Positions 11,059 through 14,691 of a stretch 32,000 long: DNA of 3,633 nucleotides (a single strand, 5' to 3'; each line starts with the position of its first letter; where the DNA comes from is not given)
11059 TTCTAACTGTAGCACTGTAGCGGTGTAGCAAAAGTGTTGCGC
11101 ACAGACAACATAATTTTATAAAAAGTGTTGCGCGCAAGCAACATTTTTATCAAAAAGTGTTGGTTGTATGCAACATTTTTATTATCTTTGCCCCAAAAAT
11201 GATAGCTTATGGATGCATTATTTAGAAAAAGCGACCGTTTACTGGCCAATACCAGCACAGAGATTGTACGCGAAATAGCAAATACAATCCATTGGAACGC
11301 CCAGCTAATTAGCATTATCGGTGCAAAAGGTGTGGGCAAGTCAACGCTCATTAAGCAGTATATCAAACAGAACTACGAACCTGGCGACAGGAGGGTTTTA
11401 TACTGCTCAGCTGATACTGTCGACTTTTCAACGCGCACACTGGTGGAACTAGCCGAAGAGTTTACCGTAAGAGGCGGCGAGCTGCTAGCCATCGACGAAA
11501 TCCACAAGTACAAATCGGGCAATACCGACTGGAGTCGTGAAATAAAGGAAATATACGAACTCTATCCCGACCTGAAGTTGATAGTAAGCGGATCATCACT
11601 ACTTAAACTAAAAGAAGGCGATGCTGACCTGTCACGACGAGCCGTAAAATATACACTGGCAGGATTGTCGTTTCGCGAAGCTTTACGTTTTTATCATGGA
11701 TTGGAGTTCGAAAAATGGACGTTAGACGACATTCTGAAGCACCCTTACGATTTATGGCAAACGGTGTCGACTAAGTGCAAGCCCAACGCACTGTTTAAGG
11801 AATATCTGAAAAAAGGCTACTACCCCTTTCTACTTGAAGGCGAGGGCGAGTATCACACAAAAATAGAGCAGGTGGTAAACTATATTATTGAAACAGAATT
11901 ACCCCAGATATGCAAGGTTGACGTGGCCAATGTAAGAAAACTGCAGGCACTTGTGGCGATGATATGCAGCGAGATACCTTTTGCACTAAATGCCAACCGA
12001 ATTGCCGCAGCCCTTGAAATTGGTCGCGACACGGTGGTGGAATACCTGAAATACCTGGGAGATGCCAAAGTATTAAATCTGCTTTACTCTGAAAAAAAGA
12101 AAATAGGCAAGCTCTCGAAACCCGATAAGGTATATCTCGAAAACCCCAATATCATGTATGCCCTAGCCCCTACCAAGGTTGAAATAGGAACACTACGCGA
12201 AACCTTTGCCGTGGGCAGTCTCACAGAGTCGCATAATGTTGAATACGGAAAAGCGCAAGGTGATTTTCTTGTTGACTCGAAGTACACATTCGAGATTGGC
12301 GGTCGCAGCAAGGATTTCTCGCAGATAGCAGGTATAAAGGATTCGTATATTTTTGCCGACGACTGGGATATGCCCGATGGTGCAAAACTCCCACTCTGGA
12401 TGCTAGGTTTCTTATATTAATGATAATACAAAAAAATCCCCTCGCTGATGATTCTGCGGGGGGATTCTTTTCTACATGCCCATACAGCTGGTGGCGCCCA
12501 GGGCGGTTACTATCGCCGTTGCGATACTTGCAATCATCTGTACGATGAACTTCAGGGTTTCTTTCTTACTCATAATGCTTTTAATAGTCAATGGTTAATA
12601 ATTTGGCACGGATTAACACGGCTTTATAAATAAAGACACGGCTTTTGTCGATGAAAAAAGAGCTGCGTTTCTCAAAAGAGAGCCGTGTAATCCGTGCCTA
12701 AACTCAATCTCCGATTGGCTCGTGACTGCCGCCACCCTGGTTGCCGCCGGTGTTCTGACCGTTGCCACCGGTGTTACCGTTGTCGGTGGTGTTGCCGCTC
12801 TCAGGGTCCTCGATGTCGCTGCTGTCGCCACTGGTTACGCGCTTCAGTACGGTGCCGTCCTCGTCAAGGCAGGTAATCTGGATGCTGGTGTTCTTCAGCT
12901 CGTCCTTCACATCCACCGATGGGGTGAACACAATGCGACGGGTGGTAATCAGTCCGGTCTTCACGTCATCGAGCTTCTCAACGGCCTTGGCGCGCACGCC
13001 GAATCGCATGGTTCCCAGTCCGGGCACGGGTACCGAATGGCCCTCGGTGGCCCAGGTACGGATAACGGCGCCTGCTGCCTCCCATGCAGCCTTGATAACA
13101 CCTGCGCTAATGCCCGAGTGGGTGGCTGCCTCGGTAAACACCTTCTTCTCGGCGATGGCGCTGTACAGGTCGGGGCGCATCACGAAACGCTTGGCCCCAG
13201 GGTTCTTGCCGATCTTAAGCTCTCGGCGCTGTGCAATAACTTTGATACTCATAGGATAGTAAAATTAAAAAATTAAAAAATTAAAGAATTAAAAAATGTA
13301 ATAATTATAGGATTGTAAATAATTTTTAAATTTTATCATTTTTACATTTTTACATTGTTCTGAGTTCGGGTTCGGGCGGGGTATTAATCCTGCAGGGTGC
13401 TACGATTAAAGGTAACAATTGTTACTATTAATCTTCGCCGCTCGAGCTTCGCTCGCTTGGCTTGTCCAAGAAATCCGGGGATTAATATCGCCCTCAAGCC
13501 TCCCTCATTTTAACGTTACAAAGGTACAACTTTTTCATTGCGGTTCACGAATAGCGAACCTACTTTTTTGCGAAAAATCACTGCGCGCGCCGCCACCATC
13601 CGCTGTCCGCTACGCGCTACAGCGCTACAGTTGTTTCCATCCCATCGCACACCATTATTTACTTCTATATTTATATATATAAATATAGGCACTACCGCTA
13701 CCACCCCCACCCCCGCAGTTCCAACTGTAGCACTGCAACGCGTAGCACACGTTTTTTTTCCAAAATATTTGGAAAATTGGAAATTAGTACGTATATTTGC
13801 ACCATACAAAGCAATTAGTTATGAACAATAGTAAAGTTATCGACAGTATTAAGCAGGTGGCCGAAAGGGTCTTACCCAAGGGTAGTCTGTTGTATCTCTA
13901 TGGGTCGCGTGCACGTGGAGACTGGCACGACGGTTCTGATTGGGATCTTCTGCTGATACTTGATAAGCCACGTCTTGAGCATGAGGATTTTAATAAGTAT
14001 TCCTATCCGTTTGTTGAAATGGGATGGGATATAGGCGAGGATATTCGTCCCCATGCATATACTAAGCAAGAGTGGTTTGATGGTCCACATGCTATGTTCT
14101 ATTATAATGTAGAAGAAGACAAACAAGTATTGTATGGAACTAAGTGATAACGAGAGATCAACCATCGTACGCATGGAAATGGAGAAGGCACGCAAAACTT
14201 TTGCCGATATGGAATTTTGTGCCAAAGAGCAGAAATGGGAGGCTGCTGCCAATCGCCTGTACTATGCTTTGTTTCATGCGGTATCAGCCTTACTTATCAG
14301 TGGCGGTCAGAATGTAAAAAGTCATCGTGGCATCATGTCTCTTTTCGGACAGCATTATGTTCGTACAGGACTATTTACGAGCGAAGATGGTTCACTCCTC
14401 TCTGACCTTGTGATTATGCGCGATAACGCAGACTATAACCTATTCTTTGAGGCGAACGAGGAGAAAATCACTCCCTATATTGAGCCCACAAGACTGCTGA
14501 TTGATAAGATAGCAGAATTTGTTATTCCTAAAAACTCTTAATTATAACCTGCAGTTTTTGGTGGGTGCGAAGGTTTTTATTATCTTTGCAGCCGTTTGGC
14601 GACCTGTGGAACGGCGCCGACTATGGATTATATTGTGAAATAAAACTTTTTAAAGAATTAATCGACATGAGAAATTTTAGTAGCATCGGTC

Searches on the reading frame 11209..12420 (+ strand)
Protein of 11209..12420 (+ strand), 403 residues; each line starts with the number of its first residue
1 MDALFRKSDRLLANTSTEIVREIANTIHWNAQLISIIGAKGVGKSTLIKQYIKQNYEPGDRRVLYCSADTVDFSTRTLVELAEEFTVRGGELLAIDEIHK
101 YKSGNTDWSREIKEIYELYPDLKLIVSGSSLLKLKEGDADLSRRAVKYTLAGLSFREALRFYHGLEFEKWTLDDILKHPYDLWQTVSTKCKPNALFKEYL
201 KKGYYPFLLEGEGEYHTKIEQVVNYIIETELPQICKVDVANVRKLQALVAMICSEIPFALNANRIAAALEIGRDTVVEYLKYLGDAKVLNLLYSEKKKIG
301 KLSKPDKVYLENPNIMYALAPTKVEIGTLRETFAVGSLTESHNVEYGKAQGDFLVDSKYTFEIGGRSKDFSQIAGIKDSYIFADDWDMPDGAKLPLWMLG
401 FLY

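Call 10: search_protein_families(library=pfam, proteins=[window:11209-12420:+], max_evalue=0.01)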
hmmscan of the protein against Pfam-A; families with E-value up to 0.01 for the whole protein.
window:11209-12420:+ (403 aa): 10 families
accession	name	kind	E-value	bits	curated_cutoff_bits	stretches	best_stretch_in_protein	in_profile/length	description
PF13173.12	AAA_14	-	1.9e-23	83.3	27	1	32-159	3-129/129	AAA domain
PF13401.12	AAA_22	-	2.7e-06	28.2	27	1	30-85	4-58/130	AAA domain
PF13635.12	DUF4143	-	2.5e-05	24.5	28.1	1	239-341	10-112/160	Domain of unknown function (DUF4143)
PF25199.1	nSTAND_NTPase5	-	0.00033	20.9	34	1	20-99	25-106/145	Novel STAND NTPase 5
PF08477.19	Roc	-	0.0018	18.9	27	1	34-71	2-39/119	Ras of Complex, Roc, domain of DAPkinase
PF13191.12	AAA_16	-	0.0019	19.2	32.6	1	32-81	25-72/167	AAA ATPase domain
PF01637.24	ATPase_2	-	0.0023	18.2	33.2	1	31-95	20-84/225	ATPase domain predominantly from Archaea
PF01443.25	Viral_helicase1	-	0.0024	18.2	21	1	36-105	3-75/228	Viral superfamily 1 RNA helicase core domain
PF05621.17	TniB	-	0.0074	16.2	22.4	0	32-55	36-59/189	Bacterial TniB protein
PF03193.22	RsgA_GTPase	-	0.0096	16.2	30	0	19-54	96-129/174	RsgA GTPase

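Call 81: search_protein_families(library=ncbifam, proteins=[window:11209-12420:+], max_evalue=0.001)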
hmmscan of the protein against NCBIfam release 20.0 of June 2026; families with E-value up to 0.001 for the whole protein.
window:11209-12420:+ (403 aa): 2 families
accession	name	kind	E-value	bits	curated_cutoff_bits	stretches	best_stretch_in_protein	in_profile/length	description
TIGR03420.1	DnaA_homol_Hda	equivalog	7.4e-05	22.4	194.8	1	14-118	20-118/226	DnaA regulatory inactivator Hda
NF045780.1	TrlF_fam_ATP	equivalog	0.00042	19.1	350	1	25-48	303-326/944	TrlF family AAA-like ATPase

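Call 105: search_protein_families(library=padloc, proteins=[window:11209-12420:+], max_evalue=0.001)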
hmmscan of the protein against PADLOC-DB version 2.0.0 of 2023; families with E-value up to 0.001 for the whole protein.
window:11209-12420:+ (403 aa): 6 families
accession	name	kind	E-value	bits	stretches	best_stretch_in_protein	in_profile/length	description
PDLC04787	PDC-S01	-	6.4e-28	95.7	1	30-349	26-335/412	-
PDLC04789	PDC-S01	-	2.9e-23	80.5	1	22-310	9-265/375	-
PDLC04790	PDC-S01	-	5.9e-15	52.9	1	26-340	22-327/422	-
PDLC04791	PDC-S01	-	5.7e-11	39.7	1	20-157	7-149/395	-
PDLC04788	PDC-S01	-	4.9e-06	23.7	1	36-297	24-284/448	-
PDLC04786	PDC-S01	-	4.3e-05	20.5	1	35-161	24-156/439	-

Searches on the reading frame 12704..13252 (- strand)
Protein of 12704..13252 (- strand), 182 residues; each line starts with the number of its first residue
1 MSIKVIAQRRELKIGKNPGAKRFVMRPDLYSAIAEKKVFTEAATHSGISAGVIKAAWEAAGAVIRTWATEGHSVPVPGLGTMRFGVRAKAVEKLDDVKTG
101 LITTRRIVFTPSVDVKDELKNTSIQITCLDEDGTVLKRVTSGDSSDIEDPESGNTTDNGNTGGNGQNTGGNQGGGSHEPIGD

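Call 10: search_protein_families(library=pfam, proteins=[window:12704-13252:-], max_evalue=0.01)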
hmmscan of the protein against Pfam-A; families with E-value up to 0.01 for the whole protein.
window:12704-13252:- (182 aa): 1 family
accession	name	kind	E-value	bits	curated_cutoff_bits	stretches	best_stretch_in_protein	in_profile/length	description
PF18291.6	HU-HIG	-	1.1e-13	51.8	26.2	1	1-125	1-124/125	HU domain fused to wHTH, Ig, or Glycine-rich motif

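Call 81: search_protein_families(library=ncbifam, proteins=[window:12704-13252:-], max_evalue=0.001)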
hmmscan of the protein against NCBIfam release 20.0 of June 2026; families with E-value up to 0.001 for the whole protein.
window:12704-13252:- (182 aa): 1 family
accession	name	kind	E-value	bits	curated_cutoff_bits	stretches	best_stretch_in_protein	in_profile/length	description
TIGR01201.1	HU_rel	subfamily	2.4e-14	53.6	68.6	1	4-165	3-166/170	HU family DNA-binding protein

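Call 105: search_protein_families(library=padloc, proteins=[window:12704-13252:-], max_evalue=0.001)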
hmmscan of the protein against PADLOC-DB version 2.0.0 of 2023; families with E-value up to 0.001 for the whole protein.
window:12704-13252:- (182 aa): 0 families

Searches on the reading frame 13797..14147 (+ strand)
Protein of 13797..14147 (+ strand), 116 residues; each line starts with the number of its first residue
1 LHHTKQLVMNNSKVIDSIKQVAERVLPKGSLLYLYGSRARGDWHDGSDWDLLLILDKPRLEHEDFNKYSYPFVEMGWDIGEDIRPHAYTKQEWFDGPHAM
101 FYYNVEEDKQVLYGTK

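Call 10: search_protein_families(library=pfam, proteins=[window:13797-14147:+], max_evalue=0.01)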
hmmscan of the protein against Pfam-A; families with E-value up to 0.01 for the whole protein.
window:13797-14147:+ (116 aa): 3 families
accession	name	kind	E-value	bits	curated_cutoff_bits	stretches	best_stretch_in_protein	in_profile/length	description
PF01909.29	NTP_transf_2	-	5.5e-08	33.5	21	1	19-65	6-47/93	Nucleotidyltransferase domain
PF18765.7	Polbeta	-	5.7e-07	30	26.9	1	27-60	11-43/93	Polymerase beta, Nucleotidyltransferase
PF22600.2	MTPAP-like_central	-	0.00034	21.1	27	1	7-63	18-73/139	Poly(A) RNA polymerase, mitochondrial-like, central palm domain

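Call 105: search_protein_families(library=padloc, proteins=[window:13797-14147:+], max_evalue=0.001)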
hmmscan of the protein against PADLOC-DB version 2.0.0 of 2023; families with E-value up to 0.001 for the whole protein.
window:13797-14147:+ (116 aa): 6 families
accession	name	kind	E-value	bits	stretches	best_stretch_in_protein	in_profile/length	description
PDLC04903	PDC-S09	-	5e-12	44.1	1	30-109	27-105/108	-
PDLC04907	PDC-S09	-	8.3e-07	27.1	1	29-70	27-65/114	-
PDLC04368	PDC-M05A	-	1.9e-06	25.8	1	6-95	84-168/201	-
PDLC04902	PDC-S09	-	0.00027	19.2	1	30-59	22-51/97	-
PDLC04778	PDC-M70A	-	0.00039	17.8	1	8-57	26-75/355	-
PDLC04904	PDC-S09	-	0.00063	17.9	1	31-59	27-55/104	-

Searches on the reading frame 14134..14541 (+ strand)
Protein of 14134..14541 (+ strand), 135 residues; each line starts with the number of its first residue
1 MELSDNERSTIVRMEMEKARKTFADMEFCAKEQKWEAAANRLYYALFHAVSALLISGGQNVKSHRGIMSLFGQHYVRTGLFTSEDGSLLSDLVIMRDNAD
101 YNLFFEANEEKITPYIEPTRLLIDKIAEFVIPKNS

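Call 10: search_protein_families(library=pfam, proteins=[window:14134-14541:+], max_evalue=0.01)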
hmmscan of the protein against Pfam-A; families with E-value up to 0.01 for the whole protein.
window:14134-14541:+ (135 aa): 1 family
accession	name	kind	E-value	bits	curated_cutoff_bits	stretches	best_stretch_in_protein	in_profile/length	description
PF05168.19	HEPN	-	7.3e-13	49.1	22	1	16-124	5-112/117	HEPN domain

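Call 105: search_protein_families(library=padloc, proteins=[window:14134-14541:+], max_evalue=0.001)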
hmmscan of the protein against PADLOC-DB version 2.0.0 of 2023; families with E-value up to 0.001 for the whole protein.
window:14134-14541:+ (135 aa): 0 families
